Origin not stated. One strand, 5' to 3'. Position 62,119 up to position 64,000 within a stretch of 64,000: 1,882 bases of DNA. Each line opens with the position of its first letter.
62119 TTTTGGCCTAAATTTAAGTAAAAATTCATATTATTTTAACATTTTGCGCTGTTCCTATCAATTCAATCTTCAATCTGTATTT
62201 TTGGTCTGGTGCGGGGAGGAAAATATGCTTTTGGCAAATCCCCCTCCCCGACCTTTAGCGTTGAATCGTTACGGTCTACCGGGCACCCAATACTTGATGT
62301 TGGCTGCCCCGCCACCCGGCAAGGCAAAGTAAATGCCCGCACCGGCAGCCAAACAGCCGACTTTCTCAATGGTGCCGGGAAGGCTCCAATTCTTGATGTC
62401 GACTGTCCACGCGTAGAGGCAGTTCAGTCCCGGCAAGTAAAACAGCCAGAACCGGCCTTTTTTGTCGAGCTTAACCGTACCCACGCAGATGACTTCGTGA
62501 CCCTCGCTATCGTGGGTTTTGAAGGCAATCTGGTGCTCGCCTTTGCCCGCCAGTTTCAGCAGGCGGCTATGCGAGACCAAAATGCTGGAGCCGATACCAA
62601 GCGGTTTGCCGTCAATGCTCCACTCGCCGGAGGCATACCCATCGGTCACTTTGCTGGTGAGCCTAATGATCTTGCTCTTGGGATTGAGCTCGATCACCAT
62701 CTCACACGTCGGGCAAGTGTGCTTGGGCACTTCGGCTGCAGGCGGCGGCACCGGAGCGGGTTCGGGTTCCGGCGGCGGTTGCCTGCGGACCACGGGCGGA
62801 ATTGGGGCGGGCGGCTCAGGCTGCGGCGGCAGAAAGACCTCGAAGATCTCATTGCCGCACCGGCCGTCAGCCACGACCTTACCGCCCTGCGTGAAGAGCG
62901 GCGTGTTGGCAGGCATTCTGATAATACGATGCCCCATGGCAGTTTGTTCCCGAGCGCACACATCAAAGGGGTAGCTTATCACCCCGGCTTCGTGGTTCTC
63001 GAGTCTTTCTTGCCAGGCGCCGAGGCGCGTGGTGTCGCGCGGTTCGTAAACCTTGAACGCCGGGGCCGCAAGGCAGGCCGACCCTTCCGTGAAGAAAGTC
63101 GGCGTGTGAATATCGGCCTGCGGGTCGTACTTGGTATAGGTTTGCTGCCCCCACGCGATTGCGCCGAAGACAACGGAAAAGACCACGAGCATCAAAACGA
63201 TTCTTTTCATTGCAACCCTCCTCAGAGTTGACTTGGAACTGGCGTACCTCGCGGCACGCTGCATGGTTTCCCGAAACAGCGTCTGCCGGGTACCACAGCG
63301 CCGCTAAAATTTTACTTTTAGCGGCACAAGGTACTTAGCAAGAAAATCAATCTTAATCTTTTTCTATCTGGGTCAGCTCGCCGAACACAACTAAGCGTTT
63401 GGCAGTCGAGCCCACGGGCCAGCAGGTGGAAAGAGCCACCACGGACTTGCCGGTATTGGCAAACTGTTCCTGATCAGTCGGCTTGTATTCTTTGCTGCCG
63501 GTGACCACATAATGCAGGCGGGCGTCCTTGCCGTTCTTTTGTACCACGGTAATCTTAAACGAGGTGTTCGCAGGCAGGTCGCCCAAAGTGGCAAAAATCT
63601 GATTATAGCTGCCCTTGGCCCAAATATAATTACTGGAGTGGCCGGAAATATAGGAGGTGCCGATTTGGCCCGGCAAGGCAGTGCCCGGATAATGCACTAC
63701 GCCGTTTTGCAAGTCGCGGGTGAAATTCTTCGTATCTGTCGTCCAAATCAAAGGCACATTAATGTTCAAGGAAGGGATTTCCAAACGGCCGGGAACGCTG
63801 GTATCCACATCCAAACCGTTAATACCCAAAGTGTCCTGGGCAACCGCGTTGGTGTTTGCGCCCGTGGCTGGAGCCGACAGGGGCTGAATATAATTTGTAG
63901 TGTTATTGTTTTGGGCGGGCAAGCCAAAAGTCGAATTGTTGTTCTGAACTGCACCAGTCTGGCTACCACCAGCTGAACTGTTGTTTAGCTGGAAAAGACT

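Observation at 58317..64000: Sortase with a giant PKD/DUF11 adhesin carrying a non-canonical APKTG sorting signal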

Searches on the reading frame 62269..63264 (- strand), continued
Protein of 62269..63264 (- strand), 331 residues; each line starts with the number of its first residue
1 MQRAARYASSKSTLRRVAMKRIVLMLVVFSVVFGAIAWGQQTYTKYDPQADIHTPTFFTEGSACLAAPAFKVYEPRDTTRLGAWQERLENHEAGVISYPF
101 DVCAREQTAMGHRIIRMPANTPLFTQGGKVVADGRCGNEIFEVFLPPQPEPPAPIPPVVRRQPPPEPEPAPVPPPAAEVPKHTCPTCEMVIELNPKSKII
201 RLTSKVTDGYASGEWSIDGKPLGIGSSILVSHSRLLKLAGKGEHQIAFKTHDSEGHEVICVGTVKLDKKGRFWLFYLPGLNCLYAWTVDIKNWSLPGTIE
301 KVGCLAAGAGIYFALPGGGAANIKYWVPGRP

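Call 42: predict_structure(alignment_id=A2)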
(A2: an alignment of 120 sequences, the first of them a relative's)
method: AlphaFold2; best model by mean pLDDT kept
length: 467 residues; sequences in the alignment: 120
mean_pLDDT: 76.0   pTM: 0.42
mean pLDDT of the five models: 76.0, 75.8, 74.7, 73.5, 73.5
residues with pLDDT >= 90: 212; 70-90: 99; 50-70: 54; < 50: 102
segments of 3 or more residues with pLDDT < 50: 1-3, 27-58, 238-303
pLDDT, mean of each block of 10 residues (from residue 1): 57 79 55 35 36 44 63 61 90 93 72 63 88 97 91 93 96 96 94 97 97 95 88 62 38 40 38 37 37 36 54 87 97 95 91 93 94 77 76 94 97 98 91 91 85 92 95
secondary structure, 60 per line:
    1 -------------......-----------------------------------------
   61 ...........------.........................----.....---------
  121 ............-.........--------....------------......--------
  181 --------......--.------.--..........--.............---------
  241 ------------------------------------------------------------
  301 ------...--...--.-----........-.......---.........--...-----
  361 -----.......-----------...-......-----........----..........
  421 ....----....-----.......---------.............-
elements in order: H14-19 H61-71 H78-102 H107-111 H121-132 H134-142 H151-154 H167-172 H189-194 H207-216 H219-231 E323-327 E332-338 H342-350 E353-355 E366-372 H388-393 E399-406 E411-424 H429-432 E438-444 E454-466

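Call 44: fold_search(model_id=the predicted structure, library=pdb)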
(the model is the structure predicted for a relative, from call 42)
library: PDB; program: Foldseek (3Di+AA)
matches with E <= 10: 511; with E <= 0.001: 113
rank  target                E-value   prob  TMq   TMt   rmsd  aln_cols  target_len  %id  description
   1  5k9a                  1.4e-12  1.00  0.25  0.52   3.4       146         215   27  Sortase A from Corynebacterium diphtheriae (released 2016-06-15)
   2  2xwg_D                2.5e-12  1.00  0.24  0.58   3.6       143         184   28  Crystal structure of sortase C-1 from Actinomyces oris (formerly Actinomyces naeslundii) (released 2011-02-23)
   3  2w1k_A                2.8e-12  1.00  0.24  0.52   3.8       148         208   28  Crystal Structure of Sortase C-3 (SRTC-3) from Streptococcus pneumoniae (released 2008-12-23)
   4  2xwg_C                3.2e-12  1.00  0.24  0.62   3.5       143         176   29  Crystal structure of sortase C-1 from Actinomyces oris (formerly Actinomyces naeslundii) (released 2011-02-23)
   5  2xwg_B                3.4e-12  1.00  0.24  0.57   3.7       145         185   28  Crystal structure of sortase C-1 from Actinomyces oris (formerly Actinomyces naeslundii) (released 2011-02-23)
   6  6bwe_B                4.6e-12  1.00  0.25  0.60   6.3       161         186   25  Sortase A from Corynebacterium diphtheriae, lid mutant (released 2017-12-27)
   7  2xwg_A                1.2e-11  1.00  0.24  0.59   3.4       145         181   29  Crystal structure of sortase C-1 from Actinomyces oris (formerly Actinomyces naeslundii) (released 2011-02-23)
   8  3o0p                  1.4e-11  1.00  0.25  0.56   3.9       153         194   23  Pilus-related Sortase C of Group B Streptococcus (released 2011-03-09)
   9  6ixz_B                1.6e-11  1.00  0.23  0.59   3.3       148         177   29  X-ray structure of sortase C from Clostridium perfringens SM101 (released 2019-08-14)
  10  2kw8_MODEL_1_A        1.7e-11  1.00  0.26  0.71  11.1       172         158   23  Solution Structure of Bacillus anthracis Sortase A (SrtA) Transpeptidase (released 2010-05-26)
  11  4d7w                  1.9e-11  1.00  0.23  0.52   4.1       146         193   29  Crystal structure of sortase C1 (SrtC1) from Streptococcus agalactiae (released 2015-08-19)
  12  2xwg_E                2.1e-11  1.00  0.24  0.59   3.8       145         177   29  Crystal structure of sortase C-1 from Actinomyces oris (formerly Actinomyces naeslundii) (released 2011-02-23)
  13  4g1j_A                2.5e-11  1.00  0.25  0.54   3.8       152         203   24  Sortase C1 of GBS Pilus Island 1 (released 2012-12-05)
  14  5go6                  3.4e-11  1.00  0.25  0.72   3.0       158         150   24  Structure of sortase E T196V mutant from Streptomyces avermitilis (released 2017-07-26)
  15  8snq                  3.6e-11  1.00  0.26  0.67   3.1       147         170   22  Streptococcus pyogenes Sortase A (SrtA) with the F145E mutation (released 2024-03-13)
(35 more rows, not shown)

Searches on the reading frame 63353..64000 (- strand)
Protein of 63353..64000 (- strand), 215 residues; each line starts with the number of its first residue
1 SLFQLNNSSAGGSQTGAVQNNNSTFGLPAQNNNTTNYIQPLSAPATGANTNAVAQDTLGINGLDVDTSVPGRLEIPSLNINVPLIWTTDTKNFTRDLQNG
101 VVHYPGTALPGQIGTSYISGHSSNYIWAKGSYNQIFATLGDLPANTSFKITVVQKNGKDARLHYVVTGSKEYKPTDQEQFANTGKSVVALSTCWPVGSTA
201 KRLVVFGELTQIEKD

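Call 5: search_protein_families(library=pfam, proteins=[window:63353-64000:-], max_evalue=0.01)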
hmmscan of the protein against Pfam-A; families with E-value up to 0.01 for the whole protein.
window:63353-64000:- (215 aa): 1 family
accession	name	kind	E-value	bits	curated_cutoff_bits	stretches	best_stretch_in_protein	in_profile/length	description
PF04203.18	Sortase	-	7e-20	71.5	26.6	1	73-209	1-124/125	Sortase domain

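Call 6: search_protein_families(library=ncbifam, proteins=[window:63353-64000:-], max_evalue=0.01)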
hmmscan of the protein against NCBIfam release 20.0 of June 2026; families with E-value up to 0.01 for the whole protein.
window:63353-64000:- (215 aa): 6 families
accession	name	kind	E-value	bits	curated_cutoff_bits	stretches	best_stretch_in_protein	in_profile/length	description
NF033745.1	class_C_sortase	subfamily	6.2e-15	55.5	160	1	30-208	55-219/220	class C sortase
NF058671.1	sortase_SrtD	exception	2.5e-11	43.6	140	1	69-207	63-185/187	class D sortase, LPxTATN-specific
TIGR01076.1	sortase_fam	subfamily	2.6e-11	43.5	39.35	1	71-208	1-126/136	sortase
NF033746.1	class_D_sortase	subfamily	3e-11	43.3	165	1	70-209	10-133/135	class D sortase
NF033747.1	class_E_sortase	subfamily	2.5e-10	40.5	160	1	67-213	68-209/211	class E sortase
NF033748.1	class_F_sortase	subfamily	2.6e-05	23.9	166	1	65-193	6-133/155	class F sortase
